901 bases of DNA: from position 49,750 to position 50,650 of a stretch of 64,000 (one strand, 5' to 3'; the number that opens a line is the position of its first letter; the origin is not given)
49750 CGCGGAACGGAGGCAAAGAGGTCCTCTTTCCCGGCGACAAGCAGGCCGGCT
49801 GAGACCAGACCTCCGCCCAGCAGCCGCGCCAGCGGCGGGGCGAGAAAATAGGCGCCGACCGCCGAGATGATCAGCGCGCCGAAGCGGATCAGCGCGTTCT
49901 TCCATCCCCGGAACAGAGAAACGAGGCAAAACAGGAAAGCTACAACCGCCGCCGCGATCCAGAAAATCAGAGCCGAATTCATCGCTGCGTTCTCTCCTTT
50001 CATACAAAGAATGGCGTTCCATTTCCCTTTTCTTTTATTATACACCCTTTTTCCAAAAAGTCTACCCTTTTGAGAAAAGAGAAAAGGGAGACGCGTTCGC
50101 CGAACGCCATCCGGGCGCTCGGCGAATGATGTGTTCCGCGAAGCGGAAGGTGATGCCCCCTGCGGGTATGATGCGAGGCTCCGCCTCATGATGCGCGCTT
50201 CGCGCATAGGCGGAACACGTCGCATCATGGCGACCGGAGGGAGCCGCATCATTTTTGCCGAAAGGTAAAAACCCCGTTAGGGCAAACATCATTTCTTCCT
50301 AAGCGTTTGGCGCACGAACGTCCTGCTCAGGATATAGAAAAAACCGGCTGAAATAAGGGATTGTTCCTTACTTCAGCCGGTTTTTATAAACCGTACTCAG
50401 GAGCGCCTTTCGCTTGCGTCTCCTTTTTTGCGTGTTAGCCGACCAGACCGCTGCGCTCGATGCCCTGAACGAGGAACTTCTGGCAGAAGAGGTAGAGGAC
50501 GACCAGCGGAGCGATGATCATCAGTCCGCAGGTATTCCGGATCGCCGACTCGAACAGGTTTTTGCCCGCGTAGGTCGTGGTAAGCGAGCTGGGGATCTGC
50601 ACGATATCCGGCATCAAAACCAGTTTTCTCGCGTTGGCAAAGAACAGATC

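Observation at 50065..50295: Intergenic array of nested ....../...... inverted repeats interleaved with GC mini-hairpins: candidate novel structured RNA or protein-binding array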

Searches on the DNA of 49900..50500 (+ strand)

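Call 4: search_rna_families(source=window, start=49900, end=50500, threshold=evalue, max_evalue=10, show_alignments=3)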
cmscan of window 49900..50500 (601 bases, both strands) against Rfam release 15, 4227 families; matches with E-value up to 10: 13.
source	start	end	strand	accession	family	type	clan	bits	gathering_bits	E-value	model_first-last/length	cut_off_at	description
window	50338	50387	+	RF03821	mir-2002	Gene; miRNA;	-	25.5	49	0.0094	1-68/68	no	mir-2002 microRNA precursor family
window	50330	50413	-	RF00238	ctRNA_pND324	Gene; antisense;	-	21.9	45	1.1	1-86/86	no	ctRNA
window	50321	50402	-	RF04262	MIR1319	Gene; miRNA;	-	21.7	116.6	0.22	1-119/119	no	MIR1319 microRNA precursor family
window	50022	50091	+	RF02266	XIST_intron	Gene; lncRNA;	-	20.1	70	0.6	1-68/68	no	XIST 3' intron conserved motif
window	50022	50091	-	RF02266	XIST_intron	Gene; lncRNA;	-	19.6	70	0.78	1-68/68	no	XIST 3' intron conserved motif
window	50320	50393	-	RF00362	Pospi_RY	Cis-reg;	-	18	40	1.5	1-79/79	no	Pospiviroid RY motif stem loop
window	50014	50099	+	RF00705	mir-202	Gene; miRNA;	-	17.4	51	0.42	1-76/76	no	mir-202 microRNA precursor family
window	50339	50385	-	RF03884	mir-725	Gene; miRNA;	-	17.2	76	1.1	7-48/56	no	mir-725 microRNA precursor family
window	50342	50386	+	RF04343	Plastid-psbA-2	Cis-reg;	CL00153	15.2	55.8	7.4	1-60/60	no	Plastid-psbA-2 3UTR RNA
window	50336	50390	+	RF03555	mir-2_2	Gene; miRNA;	-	15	94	5.9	15-66/78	no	mir-2_2 microRNA precursor family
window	50337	50385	+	RF02051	STnc450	Gene; sRNA;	-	13.4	37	6.1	17-50/57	no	Enterobacterial sRNA STnc450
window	49936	50065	-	RF01736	flg-Rhizobiales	Cis-reg;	-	12.7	55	4.4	1-141/141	no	flg-Rhizobiales RNA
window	49987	50010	-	RF00619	U6atac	Gene; snRNA; splicing;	CL00009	11.6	33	2.3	1-126/126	no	U6atac minor spliceosomal RNA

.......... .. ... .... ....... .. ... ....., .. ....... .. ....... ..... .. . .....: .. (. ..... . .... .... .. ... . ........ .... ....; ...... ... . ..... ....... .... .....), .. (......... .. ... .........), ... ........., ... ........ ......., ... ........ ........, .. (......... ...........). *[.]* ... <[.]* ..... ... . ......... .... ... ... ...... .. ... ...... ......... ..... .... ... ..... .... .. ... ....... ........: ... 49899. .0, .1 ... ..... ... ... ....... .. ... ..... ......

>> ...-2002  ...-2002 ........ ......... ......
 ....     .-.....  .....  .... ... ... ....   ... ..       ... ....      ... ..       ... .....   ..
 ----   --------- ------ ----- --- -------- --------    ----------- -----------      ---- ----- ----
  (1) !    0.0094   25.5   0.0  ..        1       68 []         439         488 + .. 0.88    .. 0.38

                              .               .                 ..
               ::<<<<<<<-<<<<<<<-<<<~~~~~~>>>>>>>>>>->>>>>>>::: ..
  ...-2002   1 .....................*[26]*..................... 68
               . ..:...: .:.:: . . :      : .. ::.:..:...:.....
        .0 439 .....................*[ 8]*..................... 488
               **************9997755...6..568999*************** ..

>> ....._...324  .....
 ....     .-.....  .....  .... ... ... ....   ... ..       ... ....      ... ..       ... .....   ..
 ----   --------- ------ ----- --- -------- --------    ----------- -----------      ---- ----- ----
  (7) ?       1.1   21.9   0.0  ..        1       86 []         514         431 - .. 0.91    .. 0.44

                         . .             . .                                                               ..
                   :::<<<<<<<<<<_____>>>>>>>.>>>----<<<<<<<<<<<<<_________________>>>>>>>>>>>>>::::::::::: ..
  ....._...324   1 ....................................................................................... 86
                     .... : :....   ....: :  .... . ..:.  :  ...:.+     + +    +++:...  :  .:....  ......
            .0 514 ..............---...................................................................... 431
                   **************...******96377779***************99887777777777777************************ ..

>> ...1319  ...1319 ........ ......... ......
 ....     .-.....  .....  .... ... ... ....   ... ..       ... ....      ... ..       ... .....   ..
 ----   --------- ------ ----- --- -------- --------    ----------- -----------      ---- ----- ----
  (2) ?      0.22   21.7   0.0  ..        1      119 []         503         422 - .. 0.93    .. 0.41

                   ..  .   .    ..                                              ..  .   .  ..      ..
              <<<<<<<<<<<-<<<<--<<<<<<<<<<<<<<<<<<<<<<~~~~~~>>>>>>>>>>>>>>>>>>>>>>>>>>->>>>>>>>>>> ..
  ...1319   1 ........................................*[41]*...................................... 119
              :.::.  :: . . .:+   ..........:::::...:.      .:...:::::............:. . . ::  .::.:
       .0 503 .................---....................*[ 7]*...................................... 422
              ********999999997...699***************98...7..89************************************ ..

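Call 18: search_dna_similar(query=window:50080-50430:+, collection=plasmids, mode=distant, max_evalue=0.01)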
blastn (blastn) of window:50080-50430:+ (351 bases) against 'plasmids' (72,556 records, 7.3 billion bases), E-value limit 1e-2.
No match.

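Call 19: search_dna_similar(query=window:50080-50430:+, collection=phages, mode=distant, max_evalue=0.01)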
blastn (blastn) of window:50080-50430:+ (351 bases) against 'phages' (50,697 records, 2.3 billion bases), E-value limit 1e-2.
No match.

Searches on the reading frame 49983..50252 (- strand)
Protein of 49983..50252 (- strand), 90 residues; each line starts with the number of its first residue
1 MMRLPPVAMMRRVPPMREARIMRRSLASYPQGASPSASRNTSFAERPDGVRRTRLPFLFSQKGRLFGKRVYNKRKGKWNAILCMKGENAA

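Call 13: search_protein_families(library=pfam, proteins=[window:49983-50252:-], max_evalue=1)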
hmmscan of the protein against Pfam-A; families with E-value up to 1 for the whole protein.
window:49983-50252:- (90 aa): 0 families

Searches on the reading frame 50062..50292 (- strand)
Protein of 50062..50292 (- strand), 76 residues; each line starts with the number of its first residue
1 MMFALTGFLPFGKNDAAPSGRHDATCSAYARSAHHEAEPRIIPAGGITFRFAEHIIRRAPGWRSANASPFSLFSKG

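Call 13: search_protein_families(library=pfam, proteins=[window:50062-50292:-], max_evalue=1)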
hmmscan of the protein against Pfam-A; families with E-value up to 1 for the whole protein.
window:50062-50292:- (76 aa): 1 family
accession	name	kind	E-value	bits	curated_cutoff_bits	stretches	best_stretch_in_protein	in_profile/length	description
PF22497.1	DUF6989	-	0.33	11.2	27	1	34-68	55-89/146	Domain of unknown function (DUF6989)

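Call 20: find_homologous_proteins(query=window:50062-50292:-, max_evalue=10)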
Query window:50062-50292:-: no candidate shares three 5-residue words with the query. No homologue found.
